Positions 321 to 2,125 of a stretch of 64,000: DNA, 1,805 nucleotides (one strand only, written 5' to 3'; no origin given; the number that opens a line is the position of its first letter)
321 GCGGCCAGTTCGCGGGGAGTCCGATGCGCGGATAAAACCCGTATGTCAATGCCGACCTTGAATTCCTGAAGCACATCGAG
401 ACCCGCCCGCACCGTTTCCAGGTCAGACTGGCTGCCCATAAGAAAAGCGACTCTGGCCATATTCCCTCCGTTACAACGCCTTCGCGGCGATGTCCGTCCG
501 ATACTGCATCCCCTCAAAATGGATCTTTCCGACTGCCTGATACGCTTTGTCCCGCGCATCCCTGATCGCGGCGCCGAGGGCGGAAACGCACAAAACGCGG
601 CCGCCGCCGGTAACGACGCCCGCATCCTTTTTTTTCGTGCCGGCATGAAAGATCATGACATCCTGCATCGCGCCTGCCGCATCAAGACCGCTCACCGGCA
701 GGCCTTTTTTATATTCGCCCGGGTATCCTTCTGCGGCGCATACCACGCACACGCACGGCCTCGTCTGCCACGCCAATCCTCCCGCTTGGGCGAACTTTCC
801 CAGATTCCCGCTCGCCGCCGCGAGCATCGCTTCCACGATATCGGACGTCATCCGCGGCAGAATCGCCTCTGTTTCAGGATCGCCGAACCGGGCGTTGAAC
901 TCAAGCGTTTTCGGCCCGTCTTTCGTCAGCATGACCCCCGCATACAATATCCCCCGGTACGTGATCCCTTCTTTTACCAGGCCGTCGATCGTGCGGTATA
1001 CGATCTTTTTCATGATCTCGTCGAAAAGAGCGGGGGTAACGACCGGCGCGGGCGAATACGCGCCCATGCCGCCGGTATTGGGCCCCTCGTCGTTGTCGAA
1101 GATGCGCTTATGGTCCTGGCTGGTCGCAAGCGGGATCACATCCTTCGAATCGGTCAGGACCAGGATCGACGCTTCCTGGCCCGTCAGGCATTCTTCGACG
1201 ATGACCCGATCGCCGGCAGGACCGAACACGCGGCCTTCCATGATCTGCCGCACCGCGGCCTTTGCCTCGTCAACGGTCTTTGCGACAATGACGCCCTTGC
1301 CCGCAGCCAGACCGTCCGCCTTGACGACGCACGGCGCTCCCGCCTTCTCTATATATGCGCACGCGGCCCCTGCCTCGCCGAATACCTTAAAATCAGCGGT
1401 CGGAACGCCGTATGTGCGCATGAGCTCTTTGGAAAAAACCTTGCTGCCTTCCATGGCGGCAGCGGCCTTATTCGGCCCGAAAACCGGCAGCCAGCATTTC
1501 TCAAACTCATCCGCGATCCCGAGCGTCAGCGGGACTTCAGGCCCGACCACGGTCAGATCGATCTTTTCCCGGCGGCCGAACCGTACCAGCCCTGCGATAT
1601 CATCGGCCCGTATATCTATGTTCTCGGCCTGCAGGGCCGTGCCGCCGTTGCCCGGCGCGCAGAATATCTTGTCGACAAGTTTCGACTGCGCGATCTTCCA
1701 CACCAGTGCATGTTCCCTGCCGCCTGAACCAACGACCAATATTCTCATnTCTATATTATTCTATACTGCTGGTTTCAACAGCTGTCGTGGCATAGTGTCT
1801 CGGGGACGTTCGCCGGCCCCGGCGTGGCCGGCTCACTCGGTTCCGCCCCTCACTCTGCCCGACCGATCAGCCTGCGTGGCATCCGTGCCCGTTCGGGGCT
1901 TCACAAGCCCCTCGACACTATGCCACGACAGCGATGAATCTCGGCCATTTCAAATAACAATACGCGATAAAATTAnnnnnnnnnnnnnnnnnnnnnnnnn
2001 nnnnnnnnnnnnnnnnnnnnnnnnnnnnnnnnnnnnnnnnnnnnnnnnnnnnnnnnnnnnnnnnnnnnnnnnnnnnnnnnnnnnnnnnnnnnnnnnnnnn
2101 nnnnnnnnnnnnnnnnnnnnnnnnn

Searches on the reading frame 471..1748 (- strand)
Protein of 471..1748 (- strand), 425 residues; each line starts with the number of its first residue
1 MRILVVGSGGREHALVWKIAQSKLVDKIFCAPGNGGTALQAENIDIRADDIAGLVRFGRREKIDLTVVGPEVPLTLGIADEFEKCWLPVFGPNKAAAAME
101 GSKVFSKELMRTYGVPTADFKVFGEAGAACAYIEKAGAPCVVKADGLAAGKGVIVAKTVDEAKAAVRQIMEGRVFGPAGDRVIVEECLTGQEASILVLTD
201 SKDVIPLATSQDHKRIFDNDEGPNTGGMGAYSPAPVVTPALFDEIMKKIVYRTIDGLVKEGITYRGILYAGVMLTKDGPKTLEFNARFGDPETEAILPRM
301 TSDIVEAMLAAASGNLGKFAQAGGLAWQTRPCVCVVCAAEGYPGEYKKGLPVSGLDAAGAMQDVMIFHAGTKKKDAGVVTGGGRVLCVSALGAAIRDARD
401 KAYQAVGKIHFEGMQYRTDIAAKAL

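Call 82: find_homologous_proteins(query=window:471-1748:-, max_evalue=1e-60)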
Query window:471-1748:- (425 aa): 8000 proteins with E <= 1e-60 among 8000 candidates; the best 120 are listed.
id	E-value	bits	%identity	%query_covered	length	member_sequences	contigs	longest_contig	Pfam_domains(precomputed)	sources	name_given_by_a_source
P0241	1.5e-279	945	100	100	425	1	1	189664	PF02844.22,PF02843.23,PF02222.28,PF02655.20,PF01071.25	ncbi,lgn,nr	ncbi:MAG: phosphoribosylamine--glycine ligase [Candidatus Omnitrophica bacterium]|nr:phosphoribosyla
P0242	1.6e-277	938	100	100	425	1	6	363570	PF02844.22,PF02843.23,PF02222.28,PF02655.20,PF01071.25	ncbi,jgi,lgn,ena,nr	ncbi:MAG TPA: phosphoribosylamine--glycine ligase [Candidatus Omnitrophota bacterium]|nr:phosphoribo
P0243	2.8e-276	934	99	100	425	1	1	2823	PF02844.22,PF02843.23,PF02222.28,PF02655.20,PF01071.25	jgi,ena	-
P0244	1.2e-273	925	98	100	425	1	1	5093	PF02844.22,PF02843.23,PF02222.28,PF02655.20,PF01071.25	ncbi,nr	ncbi:MAG: phosphoribosylamine--glycine ligase [Candidatus Omnitrophica bacterium]|nr:phosphoribosyla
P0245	3.3e-272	920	98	100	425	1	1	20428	PF02844.22,PF02843.23,PF02222.28,PF02655.20,PF01071.25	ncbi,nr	ncbi:MAG: phosphoribosylamine--glycine ligase [Candidatus Omnitrophica bacterium]|nr:phosphoribosyla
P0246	1.9e-230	783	82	100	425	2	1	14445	PF02844.22,PF08442.16,PF02843.23,PF02786.23,PF02222.28,PF02655.20,PF01071.25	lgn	-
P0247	5.0e-230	782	83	100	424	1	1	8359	PF02844.22,PF08442.16,PF02843.23,PF02786.23,PF02222.28,PF01071.25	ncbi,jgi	ncbi:MAG: phosphoribosylamine--glycine ligase [Candidatus Omnitrophota bacterium]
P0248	1.5e-229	780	81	100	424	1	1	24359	PF02844.22,PF08442.16,PF02843.23,PF02786.23,PF02222.28,PF08443.17,PF02655.20,PF01071.25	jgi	jgi:phosphoribosylamine---glycine ligase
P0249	9.6e-226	767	80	100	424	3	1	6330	PF02844.22,PF08442.16,PF02843.23,PF02786.23,PF02222.28,PF02655.20,PF01071.25,PF07478.19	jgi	jgi:phosphoribosylamine--glycine ligase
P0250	4.3e-224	762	80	100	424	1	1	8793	PF02844.22,PF02843.23,PF02786.23,PF02222.28,PF01071.25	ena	-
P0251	2.1e-221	753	79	100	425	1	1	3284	PF02844.22,PF08442.16,PF02843.23,PF02786.23,PF02222.28,PF01071.25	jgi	jgi:phosphoribosylamine---glycine ligase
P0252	2.0e-204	697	85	86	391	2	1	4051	PF02844.22,PF08442.16,PF02843.23,PF02786.23,PF02222.28,PF01071.25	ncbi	-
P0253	2.2e-204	697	74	100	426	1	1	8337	PF02844.22,PF08442.16,PF02843.23,PF02786.23,PF02222.28,PF02655.20,PF01071.25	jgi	jgi:phosphoribosylamine---glycine ligase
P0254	3.3e-201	687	73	100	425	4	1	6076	PF02844.22,PF08442.16,PF02843.23,PF02786.23,PF02222.28,PF02655.20,PF01071.25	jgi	-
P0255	9.4e-201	685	80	91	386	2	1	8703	PF02844.22,PF08442.16,PF02843.23,PF02786.23,PF02222.28,PF02655.20,PF01071.25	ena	-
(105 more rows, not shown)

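Call 83: find_encoding_contigs(protein=P0247, flank=5000, max_places=3)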
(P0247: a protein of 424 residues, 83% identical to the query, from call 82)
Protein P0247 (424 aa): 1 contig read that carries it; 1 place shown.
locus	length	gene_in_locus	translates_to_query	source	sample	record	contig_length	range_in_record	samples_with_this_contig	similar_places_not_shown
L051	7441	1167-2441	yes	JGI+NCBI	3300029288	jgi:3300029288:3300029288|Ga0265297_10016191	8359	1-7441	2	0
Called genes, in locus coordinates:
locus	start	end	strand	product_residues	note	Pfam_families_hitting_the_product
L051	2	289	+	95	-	PF02769:AIRS_C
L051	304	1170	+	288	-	PF01145:Band_7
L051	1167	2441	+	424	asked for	PF02844:GARS_N, PF01071:GARS_A, PF02786:CPSase_L_D2 (weak), PF08442:ATP-grasp_2 (weak), PF02222:ATP-grasp, PF02843:GARS_C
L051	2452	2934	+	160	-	PF00731:AIRC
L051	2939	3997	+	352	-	PF01300:Sua5_yciO_yrdC, PF01451:LMWPc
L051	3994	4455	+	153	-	PF02502:LacAB_rpiB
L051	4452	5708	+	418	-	PF00464:SHMT, PF00155:Aminotran_1_2 (weak), PF01212:Beta_elim_lyase (weak)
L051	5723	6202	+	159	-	PF00383:dCMP_cyt_deam_1, PF14437:MafB19-deam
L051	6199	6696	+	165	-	PF22811:Zn_ribbon_NrdR, PF03477:ATP-cone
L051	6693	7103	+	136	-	PF02577:BFN_dom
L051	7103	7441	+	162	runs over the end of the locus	PF00149:Metallophos, PF12850:Metallophos_2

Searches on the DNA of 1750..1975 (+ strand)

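Call 18: search_rna_families(source=window, start=1750, end=1975, threshold=evalue, max_evalue=10)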
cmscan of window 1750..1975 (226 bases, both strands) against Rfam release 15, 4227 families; matches with E-value up to 10: 4.
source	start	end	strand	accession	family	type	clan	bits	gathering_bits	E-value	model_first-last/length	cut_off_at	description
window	1808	1852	-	RF00382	DnaX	Cis-reg; frameshift_element;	-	16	35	0.22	1-65/65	no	DnaX ribosomal frameshifting element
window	1808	1835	-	RF01535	TB10Cs5H2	Gene; snRNA; snoRNA; HACA-box;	-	14.1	40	1.7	1-78/78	no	Trypanosomatid snoRNA TB10Cs5H2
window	1788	1805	+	RF02087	Yar_3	Gene; lncRNA;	-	11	50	1.3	50-67/67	no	Yellow-achaete intergenic RNA conserved region 3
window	1894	1916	-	RF02207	WT1-AS_5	Gene; lncRNA;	-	9.4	80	5.5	57-79/79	no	WT1 antisense RNA conserved region 5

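Call 77: build_rna_model(alignment_id=A7, structure=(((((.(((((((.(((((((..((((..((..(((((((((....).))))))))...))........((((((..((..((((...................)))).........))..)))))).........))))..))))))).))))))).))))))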
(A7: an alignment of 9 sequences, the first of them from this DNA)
Model R1 built from alignment A7 (9 sequences, 163 columns); structure: as given.
model positions 157; base pairs 46; branch points 1; effective number of sequences 1.22; information 0.591 bits per position. Calibrated on 0.2 Mb of random sequence (short: E-values are rough).
structure used (alignment columns):
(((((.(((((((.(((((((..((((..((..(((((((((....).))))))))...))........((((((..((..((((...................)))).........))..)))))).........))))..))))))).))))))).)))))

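Call 78: search_with_rna_model(model_id=R1, source=window, max_evalue=10, filters=off)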
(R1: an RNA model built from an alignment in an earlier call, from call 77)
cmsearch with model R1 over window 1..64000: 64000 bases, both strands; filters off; matches with E-value up to 10: 83.
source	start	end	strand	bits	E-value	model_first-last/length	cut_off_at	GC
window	62722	62877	+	164.1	2.3e-36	1-157/157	no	0.68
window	1780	1933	+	154.9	3.2e-34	1-157/157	no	0.69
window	1780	1933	-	27.2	0.00012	1-157/157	no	0.69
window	62722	62877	-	21.5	0.0025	1-157/157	no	0.68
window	31492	31558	-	20.1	0.0051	1-157/157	no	0.4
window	31492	31558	+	19.6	0.0067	1-157/157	no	0.4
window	38937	39022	-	18.6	0.011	1-157/157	no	0.64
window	38937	39022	+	14.9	0.084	1-157/157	no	0.64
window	49290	49335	-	13.5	0.17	1-157/157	no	0.5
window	32572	32639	-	13.4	0.18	1-157/157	no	0.47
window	12904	12940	+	13.1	0.22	1-157/157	no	0.35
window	12904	12940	-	13.1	0.22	1-157/157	no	0.35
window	63380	63473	-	11.9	0.42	1-157/157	no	0.59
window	32963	33001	+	11.6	0.47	1-157/157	no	0.59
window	49290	49335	+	11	0.65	1-157/157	no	0.5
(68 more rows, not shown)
